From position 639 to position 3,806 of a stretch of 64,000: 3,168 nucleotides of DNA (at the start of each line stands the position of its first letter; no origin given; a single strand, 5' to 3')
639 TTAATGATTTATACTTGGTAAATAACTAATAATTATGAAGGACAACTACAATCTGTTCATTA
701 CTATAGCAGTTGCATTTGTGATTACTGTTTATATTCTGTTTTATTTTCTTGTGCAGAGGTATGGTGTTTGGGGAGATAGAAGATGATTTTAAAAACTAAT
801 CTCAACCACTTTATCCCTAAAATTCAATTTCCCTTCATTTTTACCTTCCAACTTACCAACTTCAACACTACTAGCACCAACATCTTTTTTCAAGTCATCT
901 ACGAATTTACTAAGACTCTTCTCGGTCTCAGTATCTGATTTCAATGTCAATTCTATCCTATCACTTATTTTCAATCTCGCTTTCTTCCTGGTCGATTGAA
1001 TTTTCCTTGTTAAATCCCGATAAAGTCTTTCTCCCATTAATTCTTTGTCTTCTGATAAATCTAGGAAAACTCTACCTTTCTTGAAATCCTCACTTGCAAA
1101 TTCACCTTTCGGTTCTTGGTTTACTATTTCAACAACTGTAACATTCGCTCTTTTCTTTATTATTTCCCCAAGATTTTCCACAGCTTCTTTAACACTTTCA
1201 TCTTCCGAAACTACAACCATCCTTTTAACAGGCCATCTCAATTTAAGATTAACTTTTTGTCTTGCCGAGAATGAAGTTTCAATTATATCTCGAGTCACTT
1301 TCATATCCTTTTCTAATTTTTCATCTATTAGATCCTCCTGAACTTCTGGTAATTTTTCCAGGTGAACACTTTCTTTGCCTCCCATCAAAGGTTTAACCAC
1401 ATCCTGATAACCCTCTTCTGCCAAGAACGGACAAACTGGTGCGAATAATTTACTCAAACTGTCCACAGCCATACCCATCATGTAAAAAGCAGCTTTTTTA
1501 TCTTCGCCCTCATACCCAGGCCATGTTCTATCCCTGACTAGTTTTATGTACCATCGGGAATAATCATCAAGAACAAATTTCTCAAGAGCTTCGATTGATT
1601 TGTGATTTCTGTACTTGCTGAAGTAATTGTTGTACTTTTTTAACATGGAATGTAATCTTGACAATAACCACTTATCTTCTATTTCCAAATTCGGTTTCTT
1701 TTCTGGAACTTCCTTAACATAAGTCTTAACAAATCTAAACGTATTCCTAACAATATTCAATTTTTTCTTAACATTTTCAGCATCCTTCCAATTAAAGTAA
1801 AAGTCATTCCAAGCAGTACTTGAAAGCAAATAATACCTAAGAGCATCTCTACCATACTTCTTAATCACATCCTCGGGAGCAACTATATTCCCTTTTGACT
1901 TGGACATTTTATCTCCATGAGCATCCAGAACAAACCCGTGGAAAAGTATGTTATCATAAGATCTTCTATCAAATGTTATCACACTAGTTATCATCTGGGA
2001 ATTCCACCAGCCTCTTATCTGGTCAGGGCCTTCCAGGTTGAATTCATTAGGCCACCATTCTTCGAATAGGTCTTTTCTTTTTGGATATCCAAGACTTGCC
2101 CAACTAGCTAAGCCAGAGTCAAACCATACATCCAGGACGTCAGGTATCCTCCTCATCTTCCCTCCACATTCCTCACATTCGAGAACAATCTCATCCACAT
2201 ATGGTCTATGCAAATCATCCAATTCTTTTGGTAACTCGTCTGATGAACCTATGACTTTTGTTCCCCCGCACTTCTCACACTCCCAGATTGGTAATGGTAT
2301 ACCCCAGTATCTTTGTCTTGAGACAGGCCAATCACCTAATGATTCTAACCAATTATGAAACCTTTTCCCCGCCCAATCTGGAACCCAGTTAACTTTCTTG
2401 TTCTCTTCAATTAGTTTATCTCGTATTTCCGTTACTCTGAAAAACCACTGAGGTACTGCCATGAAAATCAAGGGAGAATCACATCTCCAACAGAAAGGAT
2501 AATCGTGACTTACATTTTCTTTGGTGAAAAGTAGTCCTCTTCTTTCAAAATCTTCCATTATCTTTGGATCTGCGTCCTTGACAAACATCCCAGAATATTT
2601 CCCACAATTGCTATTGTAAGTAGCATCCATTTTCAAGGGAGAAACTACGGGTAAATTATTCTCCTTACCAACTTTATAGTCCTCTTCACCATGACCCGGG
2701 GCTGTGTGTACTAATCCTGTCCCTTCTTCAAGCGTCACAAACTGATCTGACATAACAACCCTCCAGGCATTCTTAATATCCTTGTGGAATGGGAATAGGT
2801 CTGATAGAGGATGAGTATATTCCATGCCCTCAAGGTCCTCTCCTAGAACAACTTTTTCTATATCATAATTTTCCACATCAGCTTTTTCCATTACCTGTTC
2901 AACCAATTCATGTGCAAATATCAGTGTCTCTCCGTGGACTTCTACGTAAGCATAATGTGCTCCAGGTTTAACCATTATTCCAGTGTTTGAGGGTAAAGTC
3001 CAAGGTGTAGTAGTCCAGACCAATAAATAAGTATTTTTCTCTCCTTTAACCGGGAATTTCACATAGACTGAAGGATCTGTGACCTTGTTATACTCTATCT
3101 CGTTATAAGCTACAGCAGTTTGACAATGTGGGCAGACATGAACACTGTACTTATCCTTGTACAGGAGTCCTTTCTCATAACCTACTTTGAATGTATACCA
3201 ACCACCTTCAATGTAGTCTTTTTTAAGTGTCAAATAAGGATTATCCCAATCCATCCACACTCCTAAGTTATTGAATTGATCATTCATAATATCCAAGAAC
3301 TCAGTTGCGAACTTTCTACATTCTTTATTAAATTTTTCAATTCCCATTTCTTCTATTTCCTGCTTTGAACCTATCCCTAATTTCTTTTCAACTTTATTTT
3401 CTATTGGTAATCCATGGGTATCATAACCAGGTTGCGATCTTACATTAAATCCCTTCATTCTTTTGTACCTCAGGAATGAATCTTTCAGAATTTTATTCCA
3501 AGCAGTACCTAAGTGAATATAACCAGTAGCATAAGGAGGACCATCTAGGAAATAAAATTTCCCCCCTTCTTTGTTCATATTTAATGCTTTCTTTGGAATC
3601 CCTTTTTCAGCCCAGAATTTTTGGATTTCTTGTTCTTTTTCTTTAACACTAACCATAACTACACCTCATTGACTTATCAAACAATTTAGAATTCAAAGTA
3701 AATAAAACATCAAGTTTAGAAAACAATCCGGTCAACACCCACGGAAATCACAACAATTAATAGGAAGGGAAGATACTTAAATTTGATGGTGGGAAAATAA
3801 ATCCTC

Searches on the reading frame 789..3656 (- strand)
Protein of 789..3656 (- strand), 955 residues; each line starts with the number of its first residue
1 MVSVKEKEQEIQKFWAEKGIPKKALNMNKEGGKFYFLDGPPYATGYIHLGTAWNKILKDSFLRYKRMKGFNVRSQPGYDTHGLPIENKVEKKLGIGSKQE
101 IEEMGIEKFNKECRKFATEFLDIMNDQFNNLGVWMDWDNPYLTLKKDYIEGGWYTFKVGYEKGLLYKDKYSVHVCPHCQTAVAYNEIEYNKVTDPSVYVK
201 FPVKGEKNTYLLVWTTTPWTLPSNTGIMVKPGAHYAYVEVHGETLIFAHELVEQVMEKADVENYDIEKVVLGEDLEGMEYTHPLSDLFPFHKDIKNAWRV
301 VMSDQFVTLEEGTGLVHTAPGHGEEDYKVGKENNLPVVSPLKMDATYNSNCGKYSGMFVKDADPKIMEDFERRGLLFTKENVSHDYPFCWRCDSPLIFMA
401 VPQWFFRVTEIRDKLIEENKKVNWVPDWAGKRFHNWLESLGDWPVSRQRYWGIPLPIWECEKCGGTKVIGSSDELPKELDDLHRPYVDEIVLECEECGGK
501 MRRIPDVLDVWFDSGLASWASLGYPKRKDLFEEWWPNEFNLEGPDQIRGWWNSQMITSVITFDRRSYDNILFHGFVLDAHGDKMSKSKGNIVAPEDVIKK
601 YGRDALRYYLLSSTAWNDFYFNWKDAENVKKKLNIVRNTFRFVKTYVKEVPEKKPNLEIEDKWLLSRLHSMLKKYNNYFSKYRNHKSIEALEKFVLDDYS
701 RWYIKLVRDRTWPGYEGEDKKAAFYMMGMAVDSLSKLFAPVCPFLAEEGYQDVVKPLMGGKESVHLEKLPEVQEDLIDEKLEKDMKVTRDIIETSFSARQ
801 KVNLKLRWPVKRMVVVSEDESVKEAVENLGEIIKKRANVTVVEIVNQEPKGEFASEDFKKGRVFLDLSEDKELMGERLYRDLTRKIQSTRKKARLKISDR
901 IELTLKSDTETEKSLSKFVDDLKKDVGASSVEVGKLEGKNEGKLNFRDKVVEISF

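Call 69: find_encoding_contigs(protein=window:789-3656:-, flank=10000, max_places=1)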
Protein window:789-3656:- (955 aa): no gene with exactly this product is on record in the collection.
